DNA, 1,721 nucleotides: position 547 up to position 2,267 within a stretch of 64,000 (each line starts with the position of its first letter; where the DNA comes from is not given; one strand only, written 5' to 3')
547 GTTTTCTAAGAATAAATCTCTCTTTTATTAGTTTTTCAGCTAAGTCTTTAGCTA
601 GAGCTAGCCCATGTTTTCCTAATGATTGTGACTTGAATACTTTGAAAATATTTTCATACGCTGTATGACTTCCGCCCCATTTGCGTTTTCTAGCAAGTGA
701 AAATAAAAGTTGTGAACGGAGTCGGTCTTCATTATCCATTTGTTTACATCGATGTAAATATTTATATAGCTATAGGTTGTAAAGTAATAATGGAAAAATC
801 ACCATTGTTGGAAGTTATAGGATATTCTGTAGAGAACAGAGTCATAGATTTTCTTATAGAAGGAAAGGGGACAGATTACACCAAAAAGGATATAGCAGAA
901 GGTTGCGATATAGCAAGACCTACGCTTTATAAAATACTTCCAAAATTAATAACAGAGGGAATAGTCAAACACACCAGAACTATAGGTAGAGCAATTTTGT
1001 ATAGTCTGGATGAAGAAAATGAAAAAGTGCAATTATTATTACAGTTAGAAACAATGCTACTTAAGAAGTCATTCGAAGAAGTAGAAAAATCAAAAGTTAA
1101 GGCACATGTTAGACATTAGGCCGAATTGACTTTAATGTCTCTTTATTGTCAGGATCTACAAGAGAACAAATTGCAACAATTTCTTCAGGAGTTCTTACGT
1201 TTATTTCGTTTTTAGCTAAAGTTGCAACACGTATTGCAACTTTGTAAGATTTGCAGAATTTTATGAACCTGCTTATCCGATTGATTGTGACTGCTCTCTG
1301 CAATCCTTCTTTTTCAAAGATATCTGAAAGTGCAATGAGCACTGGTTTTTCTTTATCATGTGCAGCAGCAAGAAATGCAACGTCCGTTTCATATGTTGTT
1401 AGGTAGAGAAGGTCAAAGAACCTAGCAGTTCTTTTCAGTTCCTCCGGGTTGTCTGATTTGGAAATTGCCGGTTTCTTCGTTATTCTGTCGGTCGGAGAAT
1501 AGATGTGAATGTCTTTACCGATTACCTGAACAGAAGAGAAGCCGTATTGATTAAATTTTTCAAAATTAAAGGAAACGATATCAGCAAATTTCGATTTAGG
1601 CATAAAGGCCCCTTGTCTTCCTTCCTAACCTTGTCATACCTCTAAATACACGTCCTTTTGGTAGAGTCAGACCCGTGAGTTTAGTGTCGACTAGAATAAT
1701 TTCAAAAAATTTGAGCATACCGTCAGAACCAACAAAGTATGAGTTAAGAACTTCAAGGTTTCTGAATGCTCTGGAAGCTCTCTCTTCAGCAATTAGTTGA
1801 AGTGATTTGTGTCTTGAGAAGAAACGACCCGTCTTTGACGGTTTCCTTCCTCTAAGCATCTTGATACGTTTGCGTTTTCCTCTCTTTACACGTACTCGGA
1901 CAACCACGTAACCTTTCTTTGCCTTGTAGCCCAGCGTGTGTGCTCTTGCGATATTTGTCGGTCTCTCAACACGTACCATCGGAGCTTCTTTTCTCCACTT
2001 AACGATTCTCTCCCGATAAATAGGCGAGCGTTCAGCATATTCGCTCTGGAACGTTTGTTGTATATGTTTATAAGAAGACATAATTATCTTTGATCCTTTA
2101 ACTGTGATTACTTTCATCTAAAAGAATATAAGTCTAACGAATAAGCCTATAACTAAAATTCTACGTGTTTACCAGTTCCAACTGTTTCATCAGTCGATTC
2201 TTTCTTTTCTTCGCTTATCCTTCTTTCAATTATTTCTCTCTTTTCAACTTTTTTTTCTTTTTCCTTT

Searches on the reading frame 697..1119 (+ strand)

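Call 7: search_protein_families(library=pfam, proteins=[window:697-1119:+], max_evalue=0.001)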
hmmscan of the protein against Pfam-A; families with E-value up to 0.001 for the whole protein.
window:697-1119:+ (140 aa): 1 family
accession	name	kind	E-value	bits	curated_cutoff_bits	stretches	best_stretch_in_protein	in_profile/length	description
PF02796.21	HTH_7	-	0.00083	19.9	23.8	0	61-83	22-44/45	Helix-turn-helix domain of resolvase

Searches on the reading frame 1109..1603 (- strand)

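Call 7: search_protein_families(library=pfam, proteins=[window:1109-1603:-], max_evalue=0.001)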
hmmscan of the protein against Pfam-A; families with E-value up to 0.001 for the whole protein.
window:1109-1603:- (164 aa): 1 family
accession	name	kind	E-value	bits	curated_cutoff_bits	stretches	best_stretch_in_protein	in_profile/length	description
PF01876.22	RNase_P_p30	-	0.0003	20.7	35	1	78-150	131-201/214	RNase P subunit p30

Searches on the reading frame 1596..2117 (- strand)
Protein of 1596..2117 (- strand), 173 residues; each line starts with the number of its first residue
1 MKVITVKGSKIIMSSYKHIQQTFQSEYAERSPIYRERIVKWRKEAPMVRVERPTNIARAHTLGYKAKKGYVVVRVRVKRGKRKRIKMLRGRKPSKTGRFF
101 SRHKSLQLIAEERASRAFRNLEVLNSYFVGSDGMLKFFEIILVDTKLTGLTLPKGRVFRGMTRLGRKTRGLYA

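Call 7: search_protein_families(library=pfam, proteins=[window:1596-2117:-], max_evalue=0.001)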
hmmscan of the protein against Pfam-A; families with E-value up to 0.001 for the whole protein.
window:1596-2117:- (173 aa): 1 family
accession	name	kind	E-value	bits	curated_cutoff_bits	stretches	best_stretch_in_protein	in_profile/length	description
PF00827.22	Ribosomal_L15e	-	4e-46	157.5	27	1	15-171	2-173/191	Ribosomal L15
